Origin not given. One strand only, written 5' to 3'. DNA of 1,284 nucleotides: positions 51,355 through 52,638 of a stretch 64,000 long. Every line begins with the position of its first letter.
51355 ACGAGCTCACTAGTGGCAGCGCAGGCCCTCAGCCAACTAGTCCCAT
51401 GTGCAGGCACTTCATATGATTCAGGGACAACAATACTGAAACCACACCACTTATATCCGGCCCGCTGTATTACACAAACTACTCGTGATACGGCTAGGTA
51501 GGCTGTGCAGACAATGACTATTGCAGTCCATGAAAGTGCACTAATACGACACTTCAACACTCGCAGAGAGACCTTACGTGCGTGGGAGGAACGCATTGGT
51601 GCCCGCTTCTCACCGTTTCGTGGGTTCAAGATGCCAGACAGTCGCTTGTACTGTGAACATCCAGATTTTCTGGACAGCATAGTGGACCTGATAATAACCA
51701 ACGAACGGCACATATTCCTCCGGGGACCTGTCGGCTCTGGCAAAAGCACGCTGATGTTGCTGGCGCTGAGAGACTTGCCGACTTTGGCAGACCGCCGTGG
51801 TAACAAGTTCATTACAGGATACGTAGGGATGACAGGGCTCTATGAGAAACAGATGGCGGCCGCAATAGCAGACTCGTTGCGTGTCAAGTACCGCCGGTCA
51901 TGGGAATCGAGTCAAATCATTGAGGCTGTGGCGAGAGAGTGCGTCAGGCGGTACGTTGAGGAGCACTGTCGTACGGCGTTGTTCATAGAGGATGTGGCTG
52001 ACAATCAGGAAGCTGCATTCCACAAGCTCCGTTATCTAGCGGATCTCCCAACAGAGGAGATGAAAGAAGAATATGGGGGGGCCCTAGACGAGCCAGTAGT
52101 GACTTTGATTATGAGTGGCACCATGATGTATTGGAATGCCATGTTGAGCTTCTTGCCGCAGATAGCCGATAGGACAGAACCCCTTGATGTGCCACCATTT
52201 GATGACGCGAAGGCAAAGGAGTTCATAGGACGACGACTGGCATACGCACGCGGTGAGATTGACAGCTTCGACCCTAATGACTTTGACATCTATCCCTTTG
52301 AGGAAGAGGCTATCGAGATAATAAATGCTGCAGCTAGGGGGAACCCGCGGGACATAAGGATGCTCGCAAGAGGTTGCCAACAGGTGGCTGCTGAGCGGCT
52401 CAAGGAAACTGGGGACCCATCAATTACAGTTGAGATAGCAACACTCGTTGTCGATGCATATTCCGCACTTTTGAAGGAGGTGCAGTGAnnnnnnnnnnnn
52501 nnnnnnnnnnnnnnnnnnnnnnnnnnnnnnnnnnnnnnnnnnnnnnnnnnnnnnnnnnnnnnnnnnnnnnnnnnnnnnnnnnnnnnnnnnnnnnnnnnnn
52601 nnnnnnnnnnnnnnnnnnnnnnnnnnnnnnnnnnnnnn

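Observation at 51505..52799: AAA+ ATPase translationally coupled to an RHH DNA-binding protein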

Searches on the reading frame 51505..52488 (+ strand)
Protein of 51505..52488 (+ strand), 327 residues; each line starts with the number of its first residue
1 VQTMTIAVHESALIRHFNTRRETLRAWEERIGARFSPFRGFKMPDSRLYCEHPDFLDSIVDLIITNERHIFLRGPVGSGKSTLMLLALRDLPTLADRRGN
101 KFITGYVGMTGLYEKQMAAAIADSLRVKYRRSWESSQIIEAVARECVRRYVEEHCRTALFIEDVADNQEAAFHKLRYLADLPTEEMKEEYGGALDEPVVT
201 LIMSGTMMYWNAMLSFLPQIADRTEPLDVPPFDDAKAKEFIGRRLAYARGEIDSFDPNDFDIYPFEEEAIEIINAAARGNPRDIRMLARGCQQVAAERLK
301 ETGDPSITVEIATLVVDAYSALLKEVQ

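Call 3: search_protein_families(library=pfam, proteins=[window:51505-52488:+], max_evalue=1)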
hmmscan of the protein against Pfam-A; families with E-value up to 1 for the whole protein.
window:51505-52488:+ (327 aa): 11 families
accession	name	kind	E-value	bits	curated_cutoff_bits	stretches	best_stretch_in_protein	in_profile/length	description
PF13401.12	AAA_22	-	9.7e-06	26.4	27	1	66-184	4-111/130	AAA domain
PF13191.12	AAA_16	-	0.00056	20.9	32.6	1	67-183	24-160/167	AAA ATPase domain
PF24389.1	ORC-CDC6-like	-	0.00062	19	27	1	64-114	29-78/571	ORC-CDC6-like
PF12775.13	AAA_7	-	0.01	15.8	25.8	1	58-92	24-58/181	P-loop containing dynein motor region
PF00931.28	NB-ARC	-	0.012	15.3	23.5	1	68-169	19-114/248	NB-ARC domain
PF13555.12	AAA_29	-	0.02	15.1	27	1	67-84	22-39/61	P-loop containing region of AAA domain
PF03969.22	AFG1_ATPase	-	0.046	13.1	27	1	67-98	61-92/361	AFG1-like ATPase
PF25199.1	nSTAND_NTPase5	-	0.06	13.6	34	1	67-85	41-59/145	Novel STAND NTPase 5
PF00270.35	DEAD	-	0.081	13.1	26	1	63-89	11-36/167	DEAD/DEAH box helicase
PF00005.33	ABC_tran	-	0.098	13.7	25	1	60-88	4-32/137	ABC transporter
PF00437.27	T2SSE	-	0.17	10.9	24.9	1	26-92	102-167/370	Type II/IV secretion system protein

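Call 4: search_protein_families(library=ncbifam, proteins=[window:51505-52488:+], max_evalue=1)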
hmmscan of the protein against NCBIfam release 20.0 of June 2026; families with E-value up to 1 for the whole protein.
window:51505-52488:+ (327 aa): 15 families
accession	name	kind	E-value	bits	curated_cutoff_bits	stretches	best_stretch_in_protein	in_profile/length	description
TIGR03015.1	pepcterm_ATPase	hypoth_equivalog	1.9e-05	24.2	324.5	1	65-288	41-239/269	XrtA/PEP-CTERM system-associated ATPase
TIGR02673.1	FtsE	equivalog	0.0028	17.4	264.85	1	49-89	11-50/214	cell division ATP-binding protein FtsE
NF047389.1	ATPase_Sll1717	subfamily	0.0039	16.4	75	0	239-323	267-354/454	P-loop ATPase, Sll1717 family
TIGR02524.1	dot_icm_DotB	equivalog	0.0041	16.4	463.3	1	54-98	121-165/358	Dot/Icm type IV secretion system ATPase DotB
NF040713.1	ZapE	equivalog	0.027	13.7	140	1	67-98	52-83/344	cell division protein ZapE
TIGR02928.1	TIGR02928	subfamily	0.056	12.3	181.3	1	68-125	41-99/366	orc1/cdc6 family replication initiation protein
TIGR02868.1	CydC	equivalog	0.063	11.9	329.05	1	58-94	352-388/530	thiol reductant ABC exporter subunit CydC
NF007438.0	PRK09984.1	equivalog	0.09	11.9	365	1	59-93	22-55/262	phosphonate ABC transporter ATP-binding protein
NF007813.0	PRK10522.1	equivalog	0.091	11.3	604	1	53-86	335-368/547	multidrug ABC transporter permease/ATP-binding protein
NF040873.1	AztA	equivalog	0.11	12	220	1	60-85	11-36/191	zinc ABC transporter ATP-binding protein AztA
NF003456.0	PRK05057.1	equivalog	0.12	12.2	195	1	65-83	2-20/173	shikimate kinase AroK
NF007601.2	PRK10247.1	equivalog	0.16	11.5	292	1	60-85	20-45/204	iron efflux ABC transporter ATP-binding subunit FetA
NF041000.1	ATPase_ComGA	equivalog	0.2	10.6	300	1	65-86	126-147/267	competence type IV pilus ATPase ComGA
NF000169.2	ABCF_Sal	exception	0.23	10.1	725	1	60-89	334-363/542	Sal family ABC-F type ribosomal protection protein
NF000355.4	ribo_prot_ABC_F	equivalog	0.25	10.2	380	1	60-89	332-361/499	ribosomal protection-like ABC-F family protein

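Call 5: search_protein_families(library=padloc, proteins=[window:51505-52488:+], max_evalue=1)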
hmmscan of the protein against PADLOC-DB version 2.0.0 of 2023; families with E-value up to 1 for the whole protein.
window:51505-52488:+ (327 aa): 1 family
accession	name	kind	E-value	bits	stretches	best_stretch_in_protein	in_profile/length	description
PDLC04140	mad8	-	0.023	12.2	1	60-91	20-51/314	mads_8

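Call 6: find_homologous_proteins(query=window:51505-52488:+)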
Query window:51505-52488:+ (327 aa): 132 proteins with E <= 0.001 among 3561 candidates; the best 120 are listed.
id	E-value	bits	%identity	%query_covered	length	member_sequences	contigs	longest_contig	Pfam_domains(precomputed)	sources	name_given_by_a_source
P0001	4.9e-214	728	100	99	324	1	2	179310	PF13401.13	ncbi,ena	-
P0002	1.1e-186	638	86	99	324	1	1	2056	-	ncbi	-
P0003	3.0e-186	636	86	99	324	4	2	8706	-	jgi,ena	jgi:type II secretory pathway predicted ATPase ExeA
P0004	4.1e-186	636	86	99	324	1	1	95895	-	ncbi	-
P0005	4.5e-186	636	86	99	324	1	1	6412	-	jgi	jgi:type II secretory pathway predicted ATPase ExeA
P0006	1.8e-185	634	85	99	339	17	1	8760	PF13401.13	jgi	-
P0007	2.8e-185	633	85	99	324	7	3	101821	-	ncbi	ncbi:MAG: hypothetical protein ACTSUO_01305 [Candidatus Thorarchaeota archaeon]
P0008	8.8e-185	631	85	99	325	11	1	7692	-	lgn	-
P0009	9.6e-185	631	85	99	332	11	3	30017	-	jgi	-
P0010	1.0e-184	631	85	99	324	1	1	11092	-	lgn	-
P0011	1.7e-184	630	85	99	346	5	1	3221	-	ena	-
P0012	2.0e-184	630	86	99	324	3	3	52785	-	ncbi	ncbi:MAG: ATP-binding protein [Candidatus Thorarchaeota archaeon]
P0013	3.2e-184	630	85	99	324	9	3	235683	-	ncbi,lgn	-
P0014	3.8e-184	629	84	99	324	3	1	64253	-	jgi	-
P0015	6.9e-184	629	85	99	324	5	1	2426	-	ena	-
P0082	5.2e-175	599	80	99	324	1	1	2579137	-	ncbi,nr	ncbi:MAG: hypothetical protein JSW05_09715 [Candidatus Thorarchaeota archaeon]|nr:MAG: hypothetical 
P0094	6.6e-171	586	77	100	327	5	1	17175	-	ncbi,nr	ncbi:MAG: hypothetical protein C4K47_03530 [Candidatus Thorarchaeota archaeon]|nr:MAG: hypothetical 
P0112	5.6e-142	491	65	98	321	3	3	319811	PF13401.13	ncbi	-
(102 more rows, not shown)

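Call 11: find_encoding_contigs(protein=P0082, flank=8000, max_places=2)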
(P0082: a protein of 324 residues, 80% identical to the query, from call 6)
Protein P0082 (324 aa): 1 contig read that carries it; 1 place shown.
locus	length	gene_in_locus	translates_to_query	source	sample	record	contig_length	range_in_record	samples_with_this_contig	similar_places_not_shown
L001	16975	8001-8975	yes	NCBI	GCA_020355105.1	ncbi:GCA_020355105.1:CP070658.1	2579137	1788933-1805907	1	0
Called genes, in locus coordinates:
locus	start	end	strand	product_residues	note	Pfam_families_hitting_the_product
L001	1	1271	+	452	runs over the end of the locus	PF01336:tRNA_anti-codon, PF00152:tRNA-synt_2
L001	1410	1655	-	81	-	-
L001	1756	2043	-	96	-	PF01479:S4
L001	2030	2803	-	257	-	PF24872:DUF2110_N, PF09883:DUF2110, PF24873:DUF2110_C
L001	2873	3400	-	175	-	PF02002:TFIIE_alpha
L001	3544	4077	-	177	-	PF24250:HVO_2718, PF01381:HTH_3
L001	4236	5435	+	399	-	PF13191:AAA_16 (faint), PF21236:OB_PRS7 (faint), PF16450:Prot_ATP_ID_OB_C, PF17758:Prot_ATP_ID_OB_N, PF00004:AAA, PF17862:AAA_lid_3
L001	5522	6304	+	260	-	PF25133:TYW2_N_2, PF02475:TRM5-TYW2_MTfase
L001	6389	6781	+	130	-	PF01849:NAC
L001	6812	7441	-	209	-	PF01813:ATP-synt_D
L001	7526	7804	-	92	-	-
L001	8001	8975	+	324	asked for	-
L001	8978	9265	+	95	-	-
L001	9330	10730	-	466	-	PF13380:CoA_binding_2, PF13607:Succ_CoA_lig, PF19045:Ligase_CoA_2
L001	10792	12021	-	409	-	-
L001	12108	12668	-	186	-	-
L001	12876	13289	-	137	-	-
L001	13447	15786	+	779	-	PF00708:Acylphosphatase, PF07503:zf-HYPF, PF01300:Sua5_yciO_yrdC, PF17788:HypF_C, PF00814:TsaD (faint), PF22521:HypF_C_2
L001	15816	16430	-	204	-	PF01558:POR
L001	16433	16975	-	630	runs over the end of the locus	PF01855:POR_N, PF02780:Transketolase_C (faint), PF13237:Fer4_10 (faint), PF02775:TPP_enzyme_C, PF12797:Fer4_2 (faint), PF00037:Fer4 (weak)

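Call 12: find_encoding_contigs(protein=P0112, flank=8000, max_places=3)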
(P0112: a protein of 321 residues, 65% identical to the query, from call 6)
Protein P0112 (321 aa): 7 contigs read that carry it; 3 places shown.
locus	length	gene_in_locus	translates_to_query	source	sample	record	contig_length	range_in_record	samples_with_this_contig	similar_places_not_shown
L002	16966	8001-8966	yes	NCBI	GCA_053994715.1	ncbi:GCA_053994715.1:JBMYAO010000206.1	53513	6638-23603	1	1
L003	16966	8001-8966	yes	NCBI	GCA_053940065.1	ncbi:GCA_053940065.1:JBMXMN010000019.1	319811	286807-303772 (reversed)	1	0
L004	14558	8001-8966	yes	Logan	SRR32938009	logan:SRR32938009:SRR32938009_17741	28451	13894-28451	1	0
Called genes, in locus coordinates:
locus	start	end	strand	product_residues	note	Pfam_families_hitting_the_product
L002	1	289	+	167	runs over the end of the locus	-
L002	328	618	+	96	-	-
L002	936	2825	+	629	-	PF01855:POR_N, PF02775:TPP_enzyme_C, PF00037:Fer4 (faint), PF13237:Fer4_10 (weak), PF14697:Fer4_21 (faint), PF13187:Fer4_9 (faint)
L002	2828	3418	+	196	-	PF01558:POR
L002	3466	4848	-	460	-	PF02629:CoA_binding, PF13380:CoA_binding_2, PF13607:Succ_CoA_lig, PF00549:Ligase_CoA (faint), PF19045:Ligase_CoA_2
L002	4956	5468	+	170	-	-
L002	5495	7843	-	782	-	PF00708:Acylphosphatase, PF07503:zf-HYPF, PF01300:Sua5_yciO_yrdC, PF17788:HypF_C, PF22521:HypF_C_2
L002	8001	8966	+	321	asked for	PF13401:AAA_22 (weak)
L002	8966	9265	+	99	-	-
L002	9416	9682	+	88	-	-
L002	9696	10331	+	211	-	PF01813:ATP-synt_D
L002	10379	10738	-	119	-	PF01849:NAC, PF19026:UBA_HYPK (weak)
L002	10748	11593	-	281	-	PF25133:TYW2_N_2, PF02475:TRM5-TYW2_MTfase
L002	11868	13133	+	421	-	PF01751:Toprim, PF13155:Toprim_2 (weak), PF13662:Toprim_4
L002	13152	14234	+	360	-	PF26356:Pelota_N, PF03464:eRF1_2, PF03465:eRF1_3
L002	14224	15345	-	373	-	PF04055:Radical_SAM, PF13353:Fer4_12 (weak), PF26257:DUF8061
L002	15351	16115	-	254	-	PF01909:NTP_transf_2 (faint), PF18765:Polbeta (faint)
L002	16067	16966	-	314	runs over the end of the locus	PF22082:TtuA_LIM_N, PF01171:ATP_bind_3, PF01507:PAPS_reduct (weak), PF16503:zn-ribbon_14 (weak)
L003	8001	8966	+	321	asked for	PF13401:AAA_22 (weak)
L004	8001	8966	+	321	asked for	PF13401:AAA_22 (weak)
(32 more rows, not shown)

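Call 13: find_encoding_contigs(protein=P0094, flank=8000, max_places=2)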
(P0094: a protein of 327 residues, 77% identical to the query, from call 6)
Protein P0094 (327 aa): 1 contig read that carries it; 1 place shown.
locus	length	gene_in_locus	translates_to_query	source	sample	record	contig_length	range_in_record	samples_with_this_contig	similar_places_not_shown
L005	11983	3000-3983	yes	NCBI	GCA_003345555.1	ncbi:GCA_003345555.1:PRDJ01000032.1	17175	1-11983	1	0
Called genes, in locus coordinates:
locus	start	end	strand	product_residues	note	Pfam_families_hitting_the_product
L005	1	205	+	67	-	PF17862:AAA_lid_3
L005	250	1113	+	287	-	PF25133:TYW2_N_2, PF02475:TRM5-TYW2_MTfase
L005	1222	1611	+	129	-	PF01849:NAC, PF19026:UBA_HYPK (weak)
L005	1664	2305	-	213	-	PF01813:ATP-synt_D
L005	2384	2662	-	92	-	-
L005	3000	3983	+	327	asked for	-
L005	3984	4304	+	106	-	-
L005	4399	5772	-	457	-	PF13380:CoA_binding_2, PF13607:Succ_CoA_lig, PF19045:Ligase_CoA_2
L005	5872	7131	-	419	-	-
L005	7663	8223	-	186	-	-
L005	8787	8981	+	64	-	-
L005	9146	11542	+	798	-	PF00708:Acylphosphatase, PF07503:zf-HYPF, PF01300:Sua5_yciO_yrdC, PF17788:HypF_C, PF00814:TsaD (faint), PF22521:HypF_C_2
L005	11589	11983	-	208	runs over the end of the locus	PF01558:POR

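Call 17: search_protein_representatives(protein=window:51514-52488:+)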
Query: 324 residues. Proteins with E-value up to 0.001 (for the whole library): 26; up to 1e-10: 14; up to 1e-30: 9. The best 26 are listed.
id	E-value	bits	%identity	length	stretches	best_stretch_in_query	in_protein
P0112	1.8e-142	490.8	66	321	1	4-323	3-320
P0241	2.4e-97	342.6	88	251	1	1-171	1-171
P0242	1.2e-77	277.8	45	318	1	11-323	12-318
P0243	1.4e-58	215.3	40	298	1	10-312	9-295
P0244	1.4e-44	169.3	45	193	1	124-323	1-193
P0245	7.5e-41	157.0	89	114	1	1-82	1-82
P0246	1.6e-39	152.7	85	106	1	1-79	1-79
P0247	5.9e-35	137.7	33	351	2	189-311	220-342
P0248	8.2e-34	133.9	74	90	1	236-323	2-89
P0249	1.7e-28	116.4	89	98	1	1-64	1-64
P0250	1.8e-28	116.4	86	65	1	1-64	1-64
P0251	8.0e-22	94.5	80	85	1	1-60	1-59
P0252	6.1e-17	78.5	91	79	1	1-43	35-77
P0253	2.9e-11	59.8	30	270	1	42-309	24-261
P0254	4.7e-10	55.9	62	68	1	273-324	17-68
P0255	9.7e-07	45.0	29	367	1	20-292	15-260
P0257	2.5e-05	40.4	37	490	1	194-298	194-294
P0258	2.8e-05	40.2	22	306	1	24-295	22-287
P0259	3.6e-05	39.8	30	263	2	197-292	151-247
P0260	5.7e-05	39.2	30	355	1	40-292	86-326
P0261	6.8e-05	38.9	34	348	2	180-272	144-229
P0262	1.7e-04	37.6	29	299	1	65-294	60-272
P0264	2.6e-04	37.0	37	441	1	193-288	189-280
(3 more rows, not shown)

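Call 20: find_homologous_proteins(query=A1, max_evalue=0.00001)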
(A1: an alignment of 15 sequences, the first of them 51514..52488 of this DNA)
Query A1 (15 sequences) (324 aa, profile of the alignment): 232 proteins with E <= 0.00001 among 8000 candidates; the best 120 are listed.
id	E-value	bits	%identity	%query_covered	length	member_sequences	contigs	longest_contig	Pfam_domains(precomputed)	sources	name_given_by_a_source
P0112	4.9e-107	376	65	99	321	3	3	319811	PF13401.13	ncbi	-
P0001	1.9e-106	374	100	100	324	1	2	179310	PF13401.13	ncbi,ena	-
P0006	3.0e-103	364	85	100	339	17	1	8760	PF13401.13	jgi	-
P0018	4.5e-103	363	85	100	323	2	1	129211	-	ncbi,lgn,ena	-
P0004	6.9e-102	359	86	100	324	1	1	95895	-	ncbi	-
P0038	1.2e-101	358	83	100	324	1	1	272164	PF13401.13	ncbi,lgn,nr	ncbi:MAG: ATP-binding protein [Candidatus Thorarchaeota archaeon]|nr:ATP-binding protein [Candidatus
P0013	6.2e-101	356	85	100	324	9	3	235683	-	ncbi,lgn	-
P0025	6.6e-101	356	83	100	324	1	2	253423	-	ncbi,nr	ncbi:MAG: hypothetical protein EAX81_02990 [Candidatus Thorarchaeota archaeon]|nr:hypothetical prote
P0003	8.4e-101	356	86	100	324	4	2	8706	-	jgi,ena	jgi:type II secretory pathway predicted ATPase ExeA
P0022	9.7e-101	355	83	100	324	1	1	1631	-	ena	-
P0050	1.0e-100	355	82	100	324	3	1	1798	-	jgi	jgi:type II secretory pathway predicted ATPase ExeA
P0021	1.6e-100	355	83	100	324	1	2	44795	-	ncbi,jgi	ncbi:MAG: hypothetical protein ACXAEF_00060 [Candidatus Thorarchaeota archaeon]|jgi:type II secretor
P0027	2.3e-100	354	84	100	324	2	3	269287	-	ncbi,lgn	-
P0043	3.0e-100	354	81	100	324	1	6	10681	-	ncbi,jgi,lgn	ncbi:MAG: hypothetical protein ACFFEU_13660 [Candidatus Thorarchaeota archaeon]|jgi:type II secretor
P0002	3.7e-100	353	86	100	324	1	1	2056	-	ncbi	-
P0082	2.7e-98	347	80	100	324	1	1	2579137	-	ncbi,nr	ncbi:MAG: hypothetical protein JSW05_09715 [Candidatus Thorarchaeota archaeon]|nr:MAG: hypothetical 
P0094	5.3e-98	346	77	100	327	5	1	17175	-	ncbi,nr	ncbi:MAG: hypothetical protein C4K47_03530 [Candidatus Thorarchaeota archaeon]|nr:MAG: hypothetical 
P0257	7.3e-85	303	33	31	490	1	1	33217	-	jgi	-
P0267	1.1e-69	253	33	33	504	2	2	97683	-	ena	-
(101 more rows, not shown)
